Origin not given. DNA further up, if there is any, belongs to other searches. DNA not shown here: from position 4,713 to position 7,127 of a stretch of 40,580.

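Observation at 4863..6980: Single-ORF fusion of an AsnB-type glutamine-dependent amidotransferase with a Dph6-type diphthine-ammonia ligase domain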

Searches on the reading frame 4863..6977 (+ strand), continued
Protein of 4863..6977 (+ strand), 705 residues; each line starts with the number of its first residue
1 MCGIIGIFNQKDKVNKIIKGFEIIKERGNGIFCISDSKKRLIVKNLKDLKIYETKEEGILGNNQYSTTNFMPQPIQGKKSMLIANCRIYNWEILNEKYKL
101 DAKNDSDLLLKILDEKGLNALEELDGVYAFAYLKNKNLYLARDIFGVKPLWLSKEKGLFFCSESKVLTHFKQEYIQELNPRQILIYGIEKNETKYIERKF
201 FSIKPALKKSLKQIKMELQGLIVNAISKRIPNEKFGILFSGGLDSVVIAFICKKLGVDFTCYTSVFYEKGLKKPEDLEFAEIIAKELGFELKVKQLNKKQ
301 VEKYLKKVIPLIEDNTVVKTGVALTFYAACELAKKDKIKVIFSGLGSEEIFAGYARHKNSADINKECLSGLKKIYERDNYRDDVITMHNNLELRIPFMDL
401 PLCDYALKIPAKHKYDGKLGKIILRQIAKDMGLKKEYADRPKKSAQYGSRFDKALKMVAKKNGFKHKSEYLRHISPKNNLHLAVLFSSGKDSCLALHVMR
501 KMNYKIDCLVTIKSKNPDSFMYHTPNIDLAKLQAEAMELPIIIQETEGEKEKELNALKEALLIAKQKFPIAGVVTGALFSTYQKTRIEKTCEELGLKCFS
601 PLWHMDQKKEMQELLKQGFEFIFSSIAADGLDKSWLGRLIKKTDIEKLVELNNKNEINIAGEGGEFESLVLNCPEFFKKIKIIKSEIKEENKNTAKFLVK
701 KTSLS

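Call 25: find_encoding_contigs(protein=P0003, flank=8000, max_places=2)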
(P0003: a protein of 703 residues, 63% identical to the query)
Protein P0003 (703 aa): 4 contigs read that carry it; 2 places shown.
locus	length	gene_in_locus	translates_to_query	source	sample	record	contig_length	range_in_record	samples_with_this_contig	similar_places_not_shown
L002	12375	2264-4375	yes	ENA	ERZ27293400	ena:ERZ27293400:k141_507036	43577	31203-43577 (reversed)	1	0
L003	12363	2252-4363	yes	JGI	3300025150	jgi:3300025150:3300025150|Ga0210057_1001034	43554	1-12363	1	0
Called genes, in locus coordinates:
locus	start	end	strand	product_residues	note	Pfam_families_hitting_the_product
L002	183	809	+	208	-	-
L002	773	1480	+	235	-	-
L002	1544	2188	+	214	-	PF01168:Ala_racemase_N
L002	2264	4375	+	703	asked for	PF13522:GATase_6, PF13537:GATase_7, PF00733:Asn_synthase, PF03054:tRNA_Me_trans (faint), PF24167:DUF7411 (weak), PF00733:Asn_synthase, PF01902:Diphthami_syn_2_N, PF28410:Diphthami_syn_2_C, +1 more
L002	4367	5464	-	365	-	-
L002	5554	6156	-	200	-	PF01966:HD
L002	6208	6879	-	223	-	PF00696:AA_kinase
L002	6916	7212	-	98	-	-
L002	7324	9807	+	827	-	PF01624:MutS_I, PF05188:MutS_II, PF05192:MutS_III, PF05190:MutS_IV, PF00488:MutS_V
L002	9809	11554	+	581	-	PF02518:HATPase_c (weak), PF13589:HATPase_c_3, PF01119:DNA_mis_repair, PF08676:MutL_C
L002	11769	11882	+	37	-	-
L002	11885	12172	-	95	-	PF04010:DUF357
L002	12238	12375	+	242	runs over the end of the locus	PF02223:Thymidylate_kin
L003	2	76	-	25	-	?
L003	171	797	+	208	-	-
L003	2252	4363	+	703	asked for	PF13522:GATase_6, PF13537:GATase_7, PF00733:Asn_synthase, PF03054:tRNA_Me_trans (faint), PF24167:DUF7411 (weak), PF00733:Asn_synthase, PF01902:Diphthami_syn_2_N, PF28410:Diphthami_syn_2_C, +1 more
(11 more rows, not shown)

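Call 28: search_protein_representatives(protein=window:4863-6977:+)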
Query: 705 residues. Proteins with E-value up to 0.001 (for the whole library): 29016; up to 1e-10: 11516; up to 1e-30: 708. The best 150 are listed.
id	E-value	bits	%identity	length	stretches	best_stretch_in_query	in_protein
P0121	6.9e-207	705.5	48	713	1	1-701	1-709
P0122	3.2e-202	690.1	49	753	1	1-701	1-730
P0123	6.0e-190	649.6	46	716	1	1-704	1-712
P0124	1.2e-186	638.7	51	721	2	361-704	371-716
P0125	3.2e-185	633.9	46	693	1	1-704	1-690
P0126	6.1e-180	616.5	45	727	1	1-704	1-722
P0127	8.3e-180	616.0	47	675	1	57-704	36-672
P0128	8.4e-178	609.4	47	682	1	55-703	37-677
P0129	2.9e-175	601.1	45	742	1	1-699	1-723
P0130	2.1e-173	594.9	43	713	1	1-682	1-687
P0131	3.1e-169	581.1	47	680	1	59-702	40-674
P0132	1.3e-168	579.1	44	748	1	1-702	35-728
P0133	2.7e-168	578.0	47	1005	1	40-685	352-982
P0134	4.5e-168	577.3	50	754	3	298-704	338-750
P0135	5.1e-164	563.9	59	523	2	247-614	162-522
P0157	1.8e-135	469.5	49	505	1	199-703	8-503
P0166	4.9e-125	435.0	45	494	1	217-703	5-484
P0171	2.5e-117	409.6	47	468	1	1-486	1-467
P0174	3.1e-116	406.0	48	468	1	1-476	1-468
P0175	5.0e-116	405.3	49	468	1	46-472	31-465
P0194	6.7e-103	361.9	42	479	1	1-473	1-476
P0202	9.0e-99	348.3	46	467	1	1-473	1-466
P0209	9.9e-95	334.9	41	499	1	1-473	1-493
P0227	1.0e-81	291.9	52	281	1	201-472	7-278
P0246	3.4e-72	260.4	46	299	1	215-502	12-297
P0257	5.8e-65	236.5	46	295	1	199-477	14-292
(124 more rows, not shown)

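Call 31: find_encoding_contigs(protein=P0171, flank=5000, max_places=3)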
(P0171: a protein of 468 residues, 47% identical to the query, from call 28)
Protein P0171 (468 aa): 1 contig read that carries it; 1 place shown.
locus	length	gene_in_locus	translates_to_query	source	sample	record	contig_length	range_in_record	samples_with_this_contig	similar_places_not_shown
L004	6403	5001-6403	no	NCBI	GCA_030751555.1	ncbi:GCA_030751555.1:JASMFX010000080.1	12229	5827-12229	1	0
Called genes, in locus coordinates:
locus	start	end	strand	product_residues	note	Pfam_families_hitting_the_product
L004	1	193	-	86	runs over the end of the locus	-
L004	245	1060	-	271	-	PF00809:Pterin_bind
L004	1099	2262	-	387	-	PF00438:S-AdoMet_synt_N, PF02772:S-AdoMet_synt_M, PF02773:S-AdoMet_synt_C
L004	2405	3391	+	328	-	PF12146:Hydrolase_4, PF00561:Abhydrolase_1, PF12697:Abhydrolase_6, PF08840:BAAT_C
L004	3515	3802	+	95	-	-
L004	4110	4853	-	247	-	-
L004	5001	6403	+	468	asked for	PF13522:GATase_6, PF13537:GATase_7, PF00733:Asn_synthase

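Call 32: find_encoding_contigs(protein=P0157, flank=5000, max_places=3)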
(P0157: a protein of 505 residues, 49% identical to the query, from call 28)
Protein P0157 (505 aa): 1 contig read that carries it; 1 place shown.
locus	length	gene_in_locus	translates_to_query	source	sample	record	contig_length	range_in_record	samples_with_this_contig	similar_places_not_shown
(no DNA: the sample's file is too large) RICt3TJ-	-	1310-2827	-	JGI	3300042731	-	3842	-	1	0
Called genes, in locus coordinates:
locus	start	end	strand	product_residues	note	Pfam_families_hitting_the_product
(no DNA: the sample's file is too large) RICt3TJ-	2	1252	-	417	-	?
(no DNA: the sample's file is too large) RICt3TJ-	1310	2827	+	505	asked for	PF00733:Asn_synthase, PF24167:DUF7411 (faint), PF00733:Asn_synthase, PF01902:Diphthami_syn_2_N, PF28410:Diphthami_syn_2_C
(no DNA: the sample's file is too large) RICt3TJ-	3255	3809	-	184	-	PF00515:TPR_1 (faint), PF07719:TPR_2 (faint)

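Call 35: find_related_loci(query=A1, collection=genome_contigs, flank=6000)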
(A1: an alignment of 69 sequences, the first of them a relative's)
Query A1 (705 aa) in genome_contigs; peptide patterns used: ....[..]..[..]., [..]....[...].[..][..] (x = any residue, [..] = any of these).
600 stretches matched a pattern (row limit reached: there are more); 581 encode a relative of the query (tblastn E <= 1e-3); the best 80 are kept; 78 distinct loci.
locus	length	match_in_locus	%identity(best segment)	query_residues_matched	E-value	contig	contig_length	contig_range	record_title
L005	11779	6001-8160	54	1-704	0e+0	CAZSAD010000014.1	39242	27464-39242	MAG TPA_asm: uncultured Methanosarcinales archaeon isolate SRP062349_co5_133 genome assembly, contig: NODE_233_length_39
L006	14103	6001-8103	53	1-704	0e+0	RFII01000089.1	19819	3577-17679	MAG: Candidatus Woesearchaeota archaeon isolate J072 k99_1458643, whole genome shotgun sequence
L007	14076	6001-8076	55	1-699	0e+0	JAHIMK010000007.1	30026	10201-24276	MAG: Nanoarchaeota archaeon isolate KR13_N2.mb.68 KR13_N2.mb.68_k141_23073, whole genome shotgun sequence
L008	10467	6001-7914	56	65-698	0e+0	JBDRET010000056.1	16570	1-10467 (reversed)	MAG: Candidatus Woesearchaeota archaeon isolate MEGAHIT-group-1.33 k141_3346345, whole genome shotgun sequence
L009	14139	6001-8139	54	1-704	0e+0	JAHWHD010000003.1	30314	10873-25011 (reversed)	MAG: Candidatus Woesearchaeota archaeon isolate FT1_799 k127_68319, whole genome shotgun sequence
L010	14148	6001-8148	51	1-704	0e+0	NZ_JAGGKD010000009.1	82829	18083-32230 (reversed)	Methanolobus bombayensis strain DSM 7082 Ga0451168_09, whole genome shotgun sequence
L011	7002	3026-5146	54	1-704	0e+0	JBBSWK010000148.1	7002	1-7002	MAG: Nanoarchaeota archaeon isolate H51-bin025_1 H51_bin025_1_000000000152, whole genome shotgun sequence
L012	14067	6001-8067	55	1-704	0e+0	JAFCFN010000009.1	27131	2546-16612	Candidatus Woesearchaeota archaeon isolate Meg22_1618_Bin_104 Meg22_1618_Bin_104_scaffold_2576, whole genome shotgun seq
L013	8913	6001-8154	50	1-704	0e+0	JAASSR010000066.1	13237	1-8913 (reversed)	MAG: Methanolobus sp. isolate KhS_metabat.2 KhS_C1898, whole genome shotgun sequence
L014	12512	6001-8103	51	1-704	0e+0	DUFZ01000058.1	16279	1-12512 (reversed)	MAG TPA_asm: Candidatus Woesearchaeota archaeon isolate UBA10194 contig_21547, whole genome shotgun sequence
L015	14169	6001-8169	50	1-704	0e+0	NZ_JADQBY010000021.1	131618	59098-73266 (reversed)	MAG: Methanolobus sp. isolate Soudan_27 NODE_93_length_131618_cov_111.136528, whole genome shotgun sequence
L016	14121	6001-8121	53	1-704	0e+0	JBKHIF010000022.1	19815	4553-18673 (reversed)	MAG: Candidatus Woesearchaeota archaeon isolate D1M13_26 NODE_715_length_19815_cov_6.065739, whole genome shotgun sequen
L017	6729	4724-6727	53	1-686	0e+0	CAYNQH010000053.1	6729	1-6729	MAG TPA_asm: uncultured Methanosarcinales archaeon isolate SRP319275_co4_263 genome assembly, contig: NODE_8582_length_6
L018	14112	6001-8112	50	1-702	0e+0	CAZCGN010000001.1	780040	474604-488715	MAG TPA_asm: uncultured Methanosarcinales archaeon isolate SRP167671_co2_185 genome assembly, contig: NODE_2_length_7800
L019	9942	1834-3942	52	1-704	0e+0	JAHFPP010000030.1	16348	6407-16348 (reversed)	MAG: Candidatus Woesearchaeota archaeon isolate nzgw53 NODE_6835_length_16349_cov_3.312423, whole genome shotgun sequenc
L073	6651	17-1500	53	201-705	6e-132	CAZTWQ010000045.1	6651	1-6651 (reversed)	MAG TPA_asm: uncultured Methanosarcinales archaeon isolate binchicken_co28_237 genome assembly, contig: NODE_7478_length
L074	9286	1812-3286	53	201-704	5e-76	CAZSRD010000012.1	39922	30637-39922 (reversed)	MAG TPA_asm: uncultured Methanosarcinales archaeon isolate SRP178699_co1_479 genome assembly, contig: NODE_944_length_39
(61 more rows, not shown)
